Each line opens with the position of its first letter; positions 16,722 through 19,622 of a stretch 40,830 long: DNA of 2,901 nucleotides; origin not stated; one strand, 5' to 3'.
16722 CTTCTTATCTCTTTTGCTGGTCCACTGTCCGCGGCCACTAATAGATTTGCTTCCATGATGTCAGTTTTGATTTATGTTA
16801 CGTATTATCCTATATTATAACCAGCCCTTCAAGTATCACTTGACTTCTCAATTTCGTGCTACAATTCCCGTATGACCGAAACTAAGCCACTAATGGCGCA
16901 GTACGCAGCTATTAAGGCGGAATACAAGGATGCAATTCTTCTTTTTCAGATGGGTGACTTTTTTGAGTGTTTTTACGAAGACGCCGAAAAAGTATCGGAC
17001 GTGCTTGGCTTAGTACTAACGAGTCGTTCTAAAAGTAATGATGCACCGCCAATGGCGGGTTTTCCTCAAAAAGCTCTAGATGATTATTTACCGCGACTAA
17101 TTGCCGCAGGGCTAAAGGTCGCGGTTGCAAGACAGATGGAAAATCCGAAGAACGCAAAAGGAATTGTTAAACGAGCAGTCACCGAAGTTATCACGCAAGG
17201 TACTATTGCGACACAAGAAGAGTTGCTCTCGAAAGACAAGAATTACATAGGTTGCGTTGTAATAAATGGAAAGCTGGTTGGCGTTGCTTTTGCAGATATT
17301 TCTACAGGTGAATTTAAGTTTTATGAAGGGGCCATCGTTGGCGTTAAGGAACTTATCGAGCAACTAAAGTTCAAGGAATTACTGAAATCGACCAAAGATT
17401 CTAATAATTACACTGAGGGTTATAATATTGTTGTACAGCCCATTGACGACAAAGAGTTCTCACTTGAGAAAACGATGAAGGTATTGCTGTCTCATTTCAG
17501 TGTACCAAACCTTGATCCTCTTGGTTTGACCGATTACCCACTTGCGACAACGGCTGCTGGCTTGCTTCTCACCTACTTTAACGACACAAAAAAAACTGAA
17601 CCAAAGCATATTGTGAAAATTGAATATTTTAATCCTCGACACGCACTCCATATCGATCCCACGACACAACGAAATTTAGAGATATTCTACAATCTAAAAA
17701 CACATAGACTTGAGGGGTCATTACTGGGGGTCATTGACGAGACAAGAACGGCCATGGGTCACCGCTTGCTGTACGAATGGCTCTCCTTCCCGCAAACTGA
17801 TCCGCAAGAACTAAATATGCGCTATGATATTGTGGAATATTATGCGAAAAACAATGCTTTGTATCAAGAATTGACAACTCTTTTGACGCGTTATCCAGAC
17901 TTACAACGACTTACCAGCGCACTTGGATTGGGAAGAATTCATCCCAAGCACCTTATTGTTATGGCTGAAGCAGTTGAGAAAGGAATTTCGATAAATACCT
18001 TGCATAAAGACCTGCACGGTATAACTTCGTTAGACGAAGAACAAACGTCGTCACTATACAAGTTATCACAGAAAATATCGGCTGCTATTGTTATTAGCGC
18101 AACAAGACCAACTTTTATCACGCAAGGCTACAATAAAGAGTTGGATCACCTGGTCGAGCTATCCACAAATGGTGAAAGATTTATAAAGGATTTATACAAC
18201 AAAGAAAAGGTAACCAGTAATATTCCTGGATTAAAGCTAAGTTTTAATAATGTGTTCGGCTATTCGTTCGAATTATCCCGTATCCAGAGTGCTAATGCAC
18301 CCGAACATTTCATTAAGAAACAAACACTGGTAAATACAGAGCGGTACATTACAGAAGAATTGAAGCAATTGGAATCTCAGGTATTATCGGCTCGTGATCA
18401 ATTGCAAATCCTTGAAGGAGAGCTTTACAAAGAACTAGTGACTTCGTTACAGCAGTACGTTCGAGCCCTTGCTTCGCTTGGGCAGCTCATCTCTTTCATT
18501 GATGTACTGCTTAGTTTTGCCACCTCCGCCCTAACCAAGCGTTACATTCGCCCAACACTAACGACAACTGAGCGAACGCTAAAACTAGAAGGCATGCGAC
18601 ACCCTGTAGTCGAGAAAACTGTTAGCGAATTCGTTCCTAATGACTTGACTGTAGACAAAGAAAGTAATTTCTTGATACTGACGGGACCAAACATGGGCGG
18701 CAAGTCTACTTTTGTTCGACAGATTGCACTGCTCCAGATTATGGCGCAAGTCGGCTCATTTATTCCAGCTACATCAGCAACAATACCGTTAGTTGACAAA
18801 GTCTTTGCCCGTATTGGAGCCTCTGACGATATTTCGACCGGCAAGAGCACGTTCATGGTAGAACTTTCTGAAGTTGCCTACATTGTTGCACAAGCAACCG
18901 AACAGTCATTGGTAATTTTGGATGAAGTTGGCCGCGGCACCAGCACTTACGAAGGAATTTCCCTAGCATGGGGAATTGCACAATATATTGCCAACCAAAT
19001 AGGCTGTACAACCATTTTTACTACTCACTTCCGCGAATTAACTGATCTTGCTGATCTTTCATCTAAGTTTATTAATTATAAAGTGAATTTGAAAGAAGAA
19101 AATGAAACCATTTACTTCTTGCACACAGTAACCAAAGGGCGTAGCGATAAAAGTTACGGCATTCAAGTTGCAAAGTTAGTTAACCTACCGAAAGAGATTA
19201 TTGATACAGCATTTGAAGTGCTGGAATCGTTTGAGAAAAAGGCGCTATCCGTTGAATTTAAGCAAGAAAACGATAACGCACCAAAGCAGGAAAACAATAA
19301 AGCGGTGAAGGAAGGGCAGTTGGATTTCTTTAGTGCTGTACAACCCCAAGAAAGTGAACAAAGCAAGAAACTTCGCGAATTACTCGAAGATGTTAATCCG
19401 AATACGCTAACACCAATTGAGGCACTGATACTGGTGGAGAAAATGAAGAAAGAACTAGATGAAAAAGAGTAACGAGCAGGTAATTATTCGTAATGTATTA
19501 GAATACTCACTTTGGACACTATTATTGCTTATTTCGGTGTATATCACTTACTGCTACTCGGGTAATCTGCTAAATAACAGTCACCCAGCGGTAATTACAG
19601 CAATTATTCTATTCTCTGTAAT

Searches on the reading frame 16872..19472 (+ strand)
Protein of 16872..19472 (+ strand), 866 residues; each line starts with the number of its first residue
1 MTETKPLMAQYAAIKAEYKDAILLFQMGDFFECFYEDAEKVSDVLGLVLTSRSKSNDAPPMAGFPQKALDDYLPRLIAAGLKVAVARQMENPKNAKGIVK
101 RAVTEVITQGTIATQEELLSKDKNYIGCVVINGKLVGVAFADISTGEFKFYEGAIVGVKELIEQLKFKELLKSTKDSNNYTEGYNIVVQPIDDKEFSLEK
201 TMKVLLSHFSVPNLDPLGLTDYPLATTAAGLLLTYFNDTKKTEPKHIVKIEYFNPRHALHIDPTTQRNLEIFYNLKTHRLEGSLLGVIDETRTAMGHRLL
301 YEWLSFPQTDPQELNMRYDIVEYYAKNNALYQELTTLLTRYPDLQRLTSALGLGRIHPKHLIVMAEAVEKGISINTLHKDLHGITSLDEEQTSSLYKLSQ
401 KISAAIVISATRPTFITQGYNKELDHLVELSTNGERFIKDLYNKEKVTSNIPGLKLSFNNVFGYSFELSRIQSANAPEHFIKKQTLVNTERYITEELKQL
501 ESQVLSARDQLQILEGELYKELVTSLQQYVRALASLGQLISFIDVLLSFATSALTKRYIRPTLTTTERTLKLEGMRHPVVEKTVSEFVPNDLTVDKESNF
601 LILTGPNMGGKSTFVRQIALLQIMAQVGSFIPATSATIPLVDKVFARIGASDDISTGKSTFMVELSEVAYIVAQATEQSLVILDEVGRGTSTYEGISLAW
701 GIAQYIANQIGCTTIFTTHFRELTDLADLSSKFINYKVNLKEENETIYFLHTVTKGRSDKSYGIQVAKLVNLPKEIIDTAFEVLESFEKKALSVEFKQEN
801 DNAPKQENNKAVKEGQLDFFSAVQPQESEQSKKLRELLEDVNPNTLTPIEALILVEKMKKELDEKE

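Call 68: search_protein_families(library=pfam, proteins=[window:16872-19472:+], max_evalue=0.0001)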
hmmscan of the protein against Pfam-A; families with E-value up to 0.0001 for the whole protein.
window:16872-19472:+ (866 aa): 5 families
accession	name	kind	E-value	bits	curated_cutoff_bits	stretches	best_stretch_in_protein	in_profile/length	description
PF00488.27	MutS_V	-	1.4e-79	266.9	30.2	1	601-787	1-187/188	MutS domain V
PF05192.23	MutS_III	-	4.3e-37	128.8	34.1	1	264-550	1-194/194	MutS domain III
PF01624.25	MutS_I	-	5.5e-37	126.9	20.6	1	5-115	1-112/113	MutS domain I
PF05190.23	MutS_IV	-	2.3e-21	76.3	22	1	419-509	1-91/92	MutS family domain IV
PF05188.22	MutS_II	-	3.1e-16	60.4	25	1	124-247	1-132/133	MutS domain II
